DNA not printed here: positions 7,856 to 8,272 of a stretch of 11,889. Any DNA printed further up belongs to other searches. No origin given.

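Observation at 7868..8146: Internally duplicated double zinc-ribbon mini-protein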

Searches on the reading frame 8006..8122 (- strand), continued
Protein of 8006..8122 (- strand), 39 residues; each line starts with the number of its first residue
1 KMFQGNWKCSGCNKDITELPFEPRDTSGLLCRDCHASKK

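Call 41: find_homologous_proteins(query=P0189, max_evalue=0.001)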
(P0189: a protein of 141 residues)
Query P0189 (141 aa): 3123 proteins with E <= 0.001 among 3696 candidates; the best 120 are listed.
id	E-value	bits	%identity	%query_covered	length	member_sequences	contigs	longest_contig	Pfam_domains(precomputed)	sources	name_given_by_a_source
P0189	8.5e-93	327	100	100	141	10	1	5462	PF23477.2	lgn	-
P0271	8.1e-83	294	91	100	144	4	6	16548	PF24458.2,PF23477.2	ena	-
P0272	5.5e-79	282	64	99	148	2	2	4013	PF23477.2,PF14599.12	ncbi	-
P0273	3.8e-71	256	52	98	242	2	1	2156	PF14353.13,PF23477.2,PF01667.24,PF14599.12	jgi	jgi:CxxC-x17-CxxC domain-containing protein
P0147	1.6e-68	248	42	93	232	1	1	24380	PF23477.2,PF14599.12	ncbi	ncbi:MAG: CxxC-x17-CxxC domain-containing protein [Thermoplasmatota archaeon]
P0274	2.5e-66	240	76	100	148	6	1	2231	PF23477.2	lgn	-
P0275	4.0e-66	240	71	100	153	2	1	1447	PF23477.2,PF14599.12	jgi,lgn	jgi:CxxC-x17-CxxC domain-containing protein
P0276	1.2e-63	232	75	100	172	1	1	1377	PF24458.2,PF23477.2,PF01667.24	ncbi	-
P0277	1.8e-63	231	74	100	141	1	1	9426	PF23477.2,PF14599.12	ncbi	-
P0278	9.2e-63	229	50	91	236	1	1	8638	PF23477.2,PF01667.24,PF14599.12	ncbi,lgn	-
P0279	6.8e-60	220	66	100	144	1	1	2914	PF23477.2,PF14599.12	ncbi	-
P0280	1.2e-59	219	63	100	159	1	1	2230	PF23477.2,PF14599.12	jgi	jgi:CxxC-x17-CxxC domain-containing protein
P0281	1.3e-57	212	68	96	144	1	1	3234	PF23477.2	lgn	-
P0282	5.1e-56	207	66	100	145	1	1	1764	PF23477.2,PF01667.24,PF14599.12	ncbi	-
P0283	5.9e-56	207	70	96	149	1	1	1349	PF23477.2,PF14599.12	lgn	-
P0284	3.6e-52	194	60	100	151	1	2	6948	PF23477.2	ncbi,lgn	-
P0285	3.4e-39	152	74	65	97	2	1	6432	PF23477.2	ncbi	-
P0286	5.6e-39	152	70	65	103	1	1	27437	PF23477.2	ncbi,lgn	ncbi:MAG: CxxC-x17-CxxC domain-containing protein [Thermoplasmatota archaeon]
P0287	9.0e-39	151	70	62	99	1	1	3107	PF23477.2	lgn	-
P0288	1.9e-38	150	69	61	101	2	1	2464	PF23477.2,PF14599.12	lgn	-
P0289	3.5e-38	149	68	64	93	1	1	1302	PF23477.2,PF14599.12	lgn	-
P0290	6.5e-38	148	68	65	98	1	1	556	PF23477.2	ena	-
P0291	2.4e-37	146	66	64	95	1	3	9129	PF23477.2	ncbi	-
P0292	9.1e-37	144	71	62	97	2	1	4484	PF23477.2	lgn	-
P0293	2.2e-36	143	75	64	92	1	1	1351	PF24458.2,PF23477.2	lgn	-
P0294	3.0e-36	143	69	65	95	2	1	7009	PF23477.2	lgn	-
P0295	3.3e-36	143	64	62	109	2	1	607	PF23477.2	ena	-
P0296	4.0e-36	142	70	62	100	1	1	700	PF23477.2,PF14599.12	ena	-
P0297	4.5e-36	142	63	62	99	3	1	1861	PF23477.2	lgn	-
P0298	2.3e-35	140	70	62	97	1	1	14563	PF23477.2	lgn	-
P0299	8.0e-35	138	59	67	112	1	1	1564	PF23477.2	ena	-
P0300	3.5e-34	136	56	68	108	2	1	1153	PF23477.2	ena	-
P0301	3.9e-34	136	63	67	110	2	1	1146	PF23477.2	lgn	-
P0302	6.6e-34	135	68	62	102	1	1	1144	PF23477.2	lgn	-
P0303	1.3e-33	134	69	61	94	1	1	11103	PF23477.2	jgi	jgi:CxxC-x17-CxxC domain-containing protein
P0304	5.5e-33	132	53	62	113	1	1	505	PF23477.2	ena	-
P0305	9.5e-33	131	58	61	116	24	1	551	PF23477.2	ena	-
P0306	1.6e-32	131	65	67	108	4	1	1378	PF23477.2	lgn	-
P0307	8.3e-32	128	49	63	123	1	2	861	PF23477.2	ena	-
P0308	1.4e-31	128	62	62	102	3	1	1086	PF23477.2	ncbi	-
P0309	2.5e-31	127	57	61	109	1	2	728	PF23477.2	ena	-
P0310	2.5e-31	127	57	62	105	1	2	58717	PF23477.2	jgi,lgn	jgi:CxxC-x17-CxxC domain-containing protein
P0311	3.2e-31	126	63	62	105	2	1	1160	PF23477.2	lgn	-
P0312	3.7e-31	126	62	66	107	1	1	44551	PF23477.2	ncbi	ncbi:MAG: CxxC-x17-CxxC domain-containing protein [Thermoplasmatota archaeon]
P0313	3.8e-31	126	57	62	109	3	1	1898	PF23477.2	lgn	-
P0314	4.0e-31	126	56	68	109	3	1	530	PF23477.2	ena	-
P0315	7.7e-31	125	53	60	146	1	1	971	PF23477.2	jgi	jgi:CxxC-x17-CxxC domain-containing protein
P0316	1.6e-30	124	63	62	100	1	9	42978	PF23477.2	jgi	jgi:CxxC-x17-CxxC domain-containing protein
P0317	2.1e-30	124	56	62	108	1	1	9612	PF23477.2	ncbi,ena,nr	ncbi:MAG TPA: CxxC-x17-CxxC domain-containing protein [Candidatus Thermoplasmatota archaeon]|nr:CxxC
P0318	5.0e-30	122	54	68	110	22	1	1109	PF23477.2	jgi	jgi:CxxC-x17-CxxC domain-containing protein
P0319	6.9e-30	122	61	61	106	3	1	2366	PF23477.2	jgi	jgi:CxxC-x17-CxxC domain-containing protein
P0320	7.1e-30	122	52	61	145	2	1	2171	PF23477.2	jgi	jgi:CxxC-x17-CxxC domain-containing protein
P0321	8.9e-30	122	59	61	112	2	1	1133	PF23477.2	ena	-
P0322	9.1e-30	122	52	70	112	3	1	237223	PF23477.2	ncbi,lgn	-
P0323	9.9e-30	121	37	89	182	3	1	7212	PF23477.2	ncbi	ncbi:MAG: hypothetical protein HeimAB125_18410, partial [Candidatus Heimdallarchaeota archaeon AB_12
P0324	1.2e-29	121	59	62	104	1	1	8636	PF23477.2,PF14599.12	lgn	-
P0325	1.4e-29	121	63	62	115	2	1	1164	PF23477.2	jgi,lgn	jgi:CxxC-x17-CxxC domain-containing protein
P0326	1.5e-29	121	61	65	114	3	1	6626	PF23477.2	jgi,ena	-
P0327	1.8e-29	121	47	62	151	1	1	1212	PF23477.2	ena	-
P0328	3.9e-29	120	57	61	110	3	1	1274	PF23477.2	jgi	jgi:CxxC-x17-CxxC domain-containing protein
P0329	4.6e-29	119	60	68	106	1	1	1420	PF23477.2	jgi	jgi:CxxC-x17-CxxC domain-containing protein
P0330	4.9e-29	119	58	62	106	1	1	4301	PF23477.2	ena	-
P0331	6.9e-29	119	53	67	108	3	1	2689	PF23477.2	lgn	-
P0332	1.1e-28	118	59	67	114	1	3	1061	PF23477.2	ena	-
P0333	1.2e-28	118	54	68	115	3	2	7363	PF23477.2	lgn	-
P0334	2.2e-28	117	55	68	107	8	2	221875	PF23477.2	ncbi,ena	ncbi:MAG: CxxC-x17-CxxC domain-containing protein [Candidatus Thermoplasmatota archaeon]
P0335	2.3e-28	117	52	68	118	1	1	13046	PF23477.2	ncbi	-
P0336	2.4e-28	117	52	62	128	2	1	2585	PF23477.2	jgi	jgi:CxxC-x17-CxxC domain-containing protein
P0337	4.8e-28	116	55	70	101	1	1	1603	PF23477.2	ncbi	-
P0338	4.8e-28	116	52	62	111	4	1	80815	PF23477.2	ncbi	-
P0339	6.5e-28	116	64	59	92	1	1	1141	PF23477.2,PF14599.12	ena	-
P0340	6.6e-28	116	53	67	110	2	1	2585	PF23477.2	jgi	jgi:CxxC-x17-CxxC domain-containing protein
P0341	8.1e-28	115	58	67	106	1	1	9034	PF23477.2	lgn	-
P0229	1.2e-27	115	53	61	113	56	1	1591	PF23477.2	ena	-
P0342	1.8e-27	114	57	67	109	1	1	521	PF23477.2,PF14599.12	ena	-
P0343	2.8e-27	114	62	60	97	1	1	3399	PF23477.2,PF22586.2,PF14599.12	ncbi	-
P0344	5.4e-27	113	63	65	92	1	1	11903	PF23477.2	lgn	-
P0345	5.8e-27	113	59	65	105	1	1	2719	PF23477.2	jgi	jgi:CxxC-x17-CxxC domain-containing protein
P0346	6.6e-27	112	56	72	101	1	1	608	PF24445.2,PF23477.2,PF22586.2,PF14599.12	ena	-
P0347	1.2e-26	111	58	62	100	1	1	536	PF23477.2,PF14599.12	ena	-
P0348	1.3e-26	111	60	60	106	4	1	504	PF23477.2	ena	-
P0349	3.1e-26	110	52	64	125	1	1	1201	PF23477.2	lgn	-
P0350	4.4e-26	110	52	61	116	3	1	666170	PF23477.2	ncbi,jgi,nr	ncbi:MAG: hypothetical protein QOD77_529 [Thermoplasmata archaeon]|jgi:CxxC-x17-CxxC domain-containi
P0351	4.6e-26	110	61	60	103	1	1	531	PF23477.2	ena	-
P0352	4.7e-26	110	56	70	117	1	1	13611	PF23477.2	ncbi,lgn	-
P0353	5.9e-26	109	47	71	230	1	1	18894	PF23477.2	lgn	-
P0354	8.6e-26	109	60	61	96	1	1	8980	PF23477.2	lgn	-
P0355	9.6e-26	109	52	65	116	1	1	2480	PF23477.2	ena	-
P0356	9.7e-26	109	60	60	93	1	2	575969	PF23477.2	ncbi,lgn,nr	ncbi:MAG: hypothetical protein HYR90_04320 [Candidatus Andersenbacteria bacterium]|nr:hypothetical p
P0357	1.0e-25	108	63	60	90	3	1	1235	PF24458.2,PF23477.2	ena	-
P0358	1.7e-25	108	50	62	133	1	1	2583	PF23477.2,PF14599.12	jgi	-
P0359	1.7e-25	108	50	62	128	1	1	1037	PF23477.2,PF14599.12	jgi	-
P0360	1.9e-25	108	48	66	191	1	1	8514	PF23477.2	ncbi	-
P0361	2.1e-25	107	60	60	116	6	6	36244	PF23477.2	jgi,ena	-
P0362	2.5e-25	107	48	70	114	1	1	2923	PF23477.2,PF14599.12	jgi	-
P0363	2.7e-25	107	49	65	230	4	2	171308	PF23477.2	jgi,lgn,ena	-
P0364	2.8e-25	107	44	67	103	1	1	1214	PF23477.2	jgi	jgi:CxxC-x17-CxxC domain-containing protein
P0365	3.5e-25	107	55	66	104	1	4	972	PF23477.2,PF14599.12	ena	-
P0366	4.2e-25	106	44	68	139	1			PF23477.2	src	-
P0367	4.7e-25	106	55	67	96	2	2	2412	PF23477.2,PF14599.12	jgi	-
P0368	4.9e-25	106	58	69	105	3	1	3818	PF23477.2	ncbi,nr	ncbi:MAG: hypothetical protein GKC04_08950 [Methanomicrobiales archaeon]|nr:hypothetical protein [Me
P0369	5.2e-25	106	47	66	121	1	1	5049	PF23477.2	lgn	-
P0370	5.5e-25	106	58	62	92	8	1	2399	PF23477.2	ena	-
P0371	6.1e-25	106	51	66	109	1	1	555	PF23477.2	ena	-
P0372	6.2e-25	106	46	73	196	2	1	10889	PF23477.2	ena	-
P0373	8.0e-25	106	53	66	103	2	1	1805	PF23477.2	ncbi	-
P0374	9.3e-25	105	55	67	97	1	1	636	PF23477.2,PF14599.12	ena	-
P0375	9.9e-25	105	51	67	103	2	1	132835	PF23477.2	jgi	jgi:CxxC-x17-CxxC domain-containing protein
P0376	1.0e-24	105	60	58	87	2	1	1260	PF23477.2,PF22586.2,PF14599.12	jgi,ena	-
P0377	1.0e-24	105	55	62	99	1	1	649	PF23477.2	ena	-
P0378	1.3e-24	105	51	62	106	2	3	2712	PF23477.2,PF14599.12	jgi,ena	-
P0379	1.7e-24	105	55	67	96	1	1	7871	PF23477.2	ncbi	-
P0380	2.0e-24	104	48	67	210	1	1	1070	PF23477.2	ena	-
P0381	2.5e-24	104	66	27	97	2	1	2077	PF23477.2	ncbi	-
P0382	2.6e-24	104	50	62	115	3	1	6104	PF23477.2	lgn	-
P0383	2.7e-24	104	52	60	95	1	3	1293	PF23477.2,PF14599.12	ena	-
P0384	2.8e-24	104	44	73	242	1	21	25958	PF23477.2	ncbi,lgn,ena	-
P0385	3.0e-24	104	51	62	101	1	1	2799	PF23477.2,PF14599.12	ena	-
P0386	3.4e-24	104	52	65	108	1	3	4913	PF23477.2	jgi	jgi:CxxC-x17-CxxC domain-containing protein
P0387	3.7e-24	103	50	59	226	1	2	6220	PF23477.2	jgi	jgi:CxxC-x17-CxxC domain-containing protein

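Call 55: predict_structure(alignment_id=A2)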
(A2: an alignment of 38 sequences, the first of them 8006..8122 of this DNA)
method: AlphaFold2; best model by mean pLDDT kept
length: 39 residues; sequences in the alignment: 38
mean_pLDDT: 87.9   pTM: 0.53
mean pLDDT of the five models: 87.9, 86.4, 86.2, 85.9, 75.5
residues with pLDDT >= 90: 17; 70-90: 21; 50-70: 1; < 50: 0
segments of 3 or more residues with pLDDT < 50: none
pLDDT, mean of each block of 10 residues (from residue 1): 89 91 85 87
secondary structure, 60 per line:
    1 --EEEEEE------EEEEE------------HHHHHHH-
elements in order: E3-8 E15-19 H32-38

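Call 59: fold_search(model_id=the predicted structure, library=pdb)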
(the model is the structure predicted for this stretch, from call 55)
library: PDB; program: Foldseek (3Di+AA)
matches with E <= 10: 57; with E <= 0.001: 0
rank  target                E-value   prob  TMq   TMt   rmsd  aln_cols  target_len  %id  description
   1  2ecj_MODEL_1_A        2.8e+00  0.23  0.57  0.41   4.5        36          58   19  Solution structure of the RING domain of the human tripartite motif-containing protein 39 (released 2007-08-14)
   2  5hh7_A                3.0e+00  0.23  0.61  0.15   6.7        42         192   14  crystal structure of Arabidopsis ORC1b BAH-PHD cassette in complex with unmodified H3 peptide (released 2016-03-09)
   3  8ytf_A                3.4e+00  0.23  0.59  0.32   3.3        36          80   19  Crystal structures of human IRF2BP2 RING domain in complex with VGLL4 peptide (released 2024-11-20)
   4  9a4a_B                3.4e+00  0.14  0.54  0.17   6.5        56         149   16  Model of YLAN-FUR by crosslinking MS and deep learning (released 2024-09-18)
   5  3p2a_A                3.4e+00  0.09  0.38  0.14   3.5        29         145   34  Crystal Structure of Thioredoxin 2 from Yersinia pestis (released 2010-10-13)
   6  1t07                  3.9e+00  0.11  0.45  0.26   4.5        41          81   12  Crystal Structure of Conserved Protein of Unknown Function PA5148 from Pseudomonas aeruginosa (released 2004-08-03)
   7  2dlo_MODEL_1_A        3.9e+00  0.10  0.42  0.24   4.5        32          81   22  Solution structure of the second LIM domain of human Thyroid receptor-interacting protein 6 (released 2006-10-20)
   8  7qep_O4               3.9e+00  0.10  0.48  0.21   6.4        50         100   16  Cryo-EM structure of the ribosome from Encephalitozoon cuniculi (released 2022-02-09)
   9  2f6n_B                4.2e+00  0.21  0.62  0.18   3.0        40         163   15  Crystal structure of PHD finger-linker-bromodomain fragment of human BPTF in the free form (released 2006-07-11)
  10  7ood_x                4.2e+00  0.08  0.43  0.40   4.2        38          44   21  Mycoplasma pneumoniae 50S subunit of ribosomes in chloramphenicol-treated cells (released 2022-05-25)
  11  7o4l_6                4.8e+00  0.06  0.36  0.07   3.8        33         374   18  Yeast TFIIH in the expanded state within the pre-initiation complex (released 2021-06-16)
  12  7vi0_B                5.2e+00  0.16  0.61  0.07   2.9        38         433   18  Crystal structure of EP300 HAT domain in complex with compound 11 (released 2022-04-27)
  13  6xi7_B                5.2e+00  0.11  0.51  0.21   3.7        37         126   19  Crystal Structure of wild-type KRAS (GMPPNP-bound) in complex with RAS-binding domain (RBD) and cysteine-rich domain ( (released 2021-01-13)
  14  2xjz_D                5.2e+00  0.11  0.45  0.17   3.6        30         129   20  Crystal structure of the LMO2:LDB1-LID complex, C2 crystal form (released 2010-07-21)
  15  1tot_MODEL_1_A        5.2e+00  0.08  0.43  0.34   4.7        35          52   17  ZZ Domain of CBP- a Novel Fold for a Protein Interaction Module (released 2005-01-18)
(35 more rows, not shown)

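Call 65: find_encoding_contigs(protein=P0334, flank=4000, max_places=2)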
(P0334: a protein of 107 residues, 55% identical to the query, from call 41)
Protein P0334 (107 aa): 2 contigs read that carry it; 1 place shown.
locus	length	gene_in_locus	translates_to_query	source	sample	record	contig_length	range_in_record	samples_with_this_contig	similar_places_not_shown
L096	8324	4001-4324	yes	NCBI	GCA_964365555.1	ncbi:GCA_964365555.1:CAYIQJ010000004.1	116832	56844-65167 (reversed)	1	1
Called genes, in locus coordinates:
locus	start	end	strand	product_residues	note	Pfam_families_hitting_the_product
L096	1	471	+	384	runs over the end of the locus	PF01071:GARS_A (weak), PF02786:CPSase_L_D2 (faint), PF08442:ATP-grasp_2, PF13549:ATP-grasp_5 (faint), PF24948:Citrate_synth_N, PF00549:Ligase_CoA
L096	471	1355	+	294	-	PF02629:CoA_binding, PF13380:CoA_binding_2, PF13607:Succ_CoA_lig, PF00549:Ligase_CoA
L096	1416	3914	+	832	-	PF03176:MMPL, PF00873:ACR_tran (faint), PF02460:Patched (faint), PF03176:MMPL (weak)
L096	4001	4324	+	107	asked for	PF23477:zf_Tbcl_2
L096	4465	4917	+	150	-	PF13420:Acetyltransf_4 (weak), PF00583:Acetyltransf_1, PF13508:Acetyltransf_7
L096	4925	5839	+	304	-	PF00005:ABC_tran, PF13304:AAA_21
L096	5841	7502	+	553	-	-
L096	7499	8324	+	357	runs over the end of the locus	PF12679:ABC2_membrane_2, PF12698:ABC2_membrane_3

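Call 66: find_encoding_contigs(protein=P0350, flank=4000, max_places=2)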
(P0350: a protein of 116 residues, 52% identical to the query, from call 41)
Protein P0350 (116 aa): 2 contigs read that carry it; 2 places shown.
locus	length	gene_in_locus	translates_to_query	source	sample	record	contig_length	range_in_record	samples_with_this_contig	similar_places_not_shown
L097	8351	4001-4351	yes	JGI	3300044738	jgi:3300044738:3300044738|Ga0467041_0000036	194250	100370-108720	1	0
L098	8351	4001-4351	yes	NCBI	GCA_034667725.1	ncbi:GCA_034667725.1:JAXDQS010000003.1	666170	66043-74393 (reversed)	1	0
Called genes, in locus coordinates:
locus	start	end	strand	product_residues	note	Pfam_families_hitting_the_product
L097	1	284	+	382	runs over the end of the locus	PF01071:GARS_A (weak), PF02786:CPSase_L_D2 (weak), PF08442:ATP-grasp_2, PF13549:ATP-grasp_5 (faint), PF24948:Citrate_synth_N, PF00549:Ligase_CoA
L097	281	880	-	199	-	-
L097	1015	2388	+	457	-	-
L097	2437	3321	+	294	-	PF02629:CoA_binding, PF13380:CoA_binding_2, PF13607:Succ_CoA_lig, PF00549:Ligase_CoA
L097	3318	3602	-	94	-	-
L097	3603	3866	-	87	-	-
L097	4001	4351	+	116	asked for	PF23477:zf_Tbcl_2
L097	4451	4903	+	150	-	PF00583:Acetyltransf_1, PF13508:Acetyltransf_7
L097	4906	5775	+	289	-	PF00005:ABC_tran, PF13304:AAA_21 (weak)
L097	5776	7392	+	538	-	-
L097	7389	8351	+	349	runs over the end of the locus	PF12679:ABC2_membrane_2 (weak), PF12698:ABC2_membrane_3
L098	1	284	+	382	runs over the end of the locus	PF01071:GARS_A (weak), PF02786:CPSase_L_D2 (weak), PF08442:ATP-grasp_2, PF13549:ATP-grasp_5 (faint), PF24948:Citrate_synth_N, PF00549:Ligase_CoA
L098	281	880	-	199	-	-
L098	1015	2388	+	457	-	-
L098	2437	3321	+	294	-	PF02629:CoA_binding, PF13380:CoA_binding_2, PF13607:Succ_CoA_lig, PF00549:Ligase_CoA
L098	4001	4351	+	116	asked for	PF23477:zf_Tbcl_2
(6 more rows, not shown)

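Call 67: find_encoding_contigs(protein=P0356, flank=4000, max_places=2)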
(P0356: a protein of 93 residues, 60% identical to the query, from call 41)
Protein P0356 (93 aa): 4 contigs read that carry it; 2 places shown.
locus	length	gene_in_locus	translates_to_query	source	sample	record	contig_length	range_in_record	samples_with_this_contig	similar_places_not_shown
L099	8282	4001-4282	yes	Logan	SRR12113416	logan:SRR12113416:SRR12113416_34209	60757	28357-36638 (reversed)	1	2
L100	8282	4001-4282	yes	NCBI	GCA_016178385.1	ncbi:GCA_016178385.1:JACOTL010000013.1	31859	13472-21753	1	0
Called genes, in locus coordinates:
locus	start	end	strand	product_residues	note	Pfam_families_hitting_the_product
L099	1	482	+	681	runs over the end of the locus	PF17191:RecG_wedge, PF00176:SNF2-rel_dom (faint), PF00270:DEAD, PF04851:ResIII, PF13191:AAA_16 (faint), PF13604:AAA_30 (weak), PF00271:Helicase_C, PF19833:RecG_dom3_C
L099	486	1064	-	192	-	PF02245:Pur_DNA_glyco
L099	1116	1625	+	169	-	PF01864:CarS-like, PF01148:CTP_transf_1 (weak)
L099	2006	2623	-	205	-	-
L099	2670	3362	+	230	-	-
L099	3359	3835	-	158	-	PF03412:Peptidase_C39, PF11814:DUF3335 (faint), PF12385:Peptidase_C70 (weak), PF13529:Peptidase_C39_2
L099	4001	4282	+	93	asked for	PF23477:zf_Tbcl_2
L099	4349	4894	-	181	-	-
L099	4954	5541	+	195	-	PF09335:VTT_dom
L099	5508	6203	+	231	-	PF13641:Glyco_tranf_2_3 (weak), PF00535:Glycos_transf_2, PF10111:Glyco_tranf_2_2 (weak)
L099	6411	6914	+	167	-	PF11181:YflT (faint)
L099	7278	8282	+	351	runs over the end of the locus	PF00814:TsaD, PF22521:HypF_C_2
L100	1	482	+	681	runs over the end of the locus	PF17191:RecG_wedge, PF00176:SNF2-rel_dom (faint), PF00270:DEAD, PF04851:ResIII, PF13191:AAA_16 (faint), PF13604:AAA_30 (weak), PF00271:Helicase_C, PF19833:RecG_dom3_C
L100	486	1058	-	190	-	PF02245:Pur_DNA_glyco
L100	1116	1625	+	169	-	PF01864:CarS-like, PF01148:CTP_transf_1 (weak)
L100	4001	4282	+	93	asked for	PF23477:zf_Tbcl_2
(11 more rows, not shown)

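Call 68: find_homologous_proteins(query=P0225, max_evalue=0.001)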
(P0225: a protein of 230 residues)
Query P0225 (230 aa): 1 proteins with E <= 0.001 among 210 candidates.
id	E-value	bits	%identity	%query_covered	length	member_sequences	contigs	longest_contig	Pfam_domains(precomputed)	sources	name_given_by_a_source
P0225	8.2e-148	508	100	100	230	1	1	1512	PF23477.2,PF04542.21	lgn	-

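Call 70: search_protein_families(library=padloc, proteins=[P0232, P0235, P0249], max_evalue=0.01)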
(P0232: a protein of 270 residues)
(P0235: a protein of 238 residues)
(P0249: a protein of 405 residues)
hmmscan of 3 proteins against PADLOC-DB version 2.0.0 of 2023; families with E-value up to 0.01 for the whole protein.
P0232 (270 aa): 1 family
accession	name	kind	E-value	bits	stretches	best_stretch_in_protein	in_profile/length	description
PDLC00733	Effector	-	6.3e-06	23.2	1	48-151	263-368/388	TIR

P0235 (238 aa): 3 families
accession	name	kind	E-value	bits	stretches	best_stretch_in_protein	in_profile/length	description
PDLC03016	TIR-TM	-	9.2e-59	197.7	1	1-187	1-193/293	-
PDLC00417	ThsB1|ThsB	-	0.0012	16.4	1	41-124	206-289/303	TIR-like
PDLC05062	PDC-S66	-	0.0015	16.1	1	37-100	184-250/282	-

P0249 (405 aa): 5 families
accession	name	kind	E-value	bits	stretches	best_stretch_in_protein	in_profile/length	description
PDLC05062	PDC-S66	-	6.9e-17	59.8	1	2-97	148-240/282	-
PDLC00417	ThsB1|ThsB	-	1.8e-07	29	1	2-97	166-259/303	TIR-like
PDLC02962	RT-TIR_XII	-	0.00059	16.8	1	2-120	345-462/478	single gene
PDLC02961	RT-TIR_XII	-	0.0012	15.8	1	2-103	347-441/475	single gene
PDLC03957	bSEFIR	-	0.002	16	1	4-283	40-335/412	-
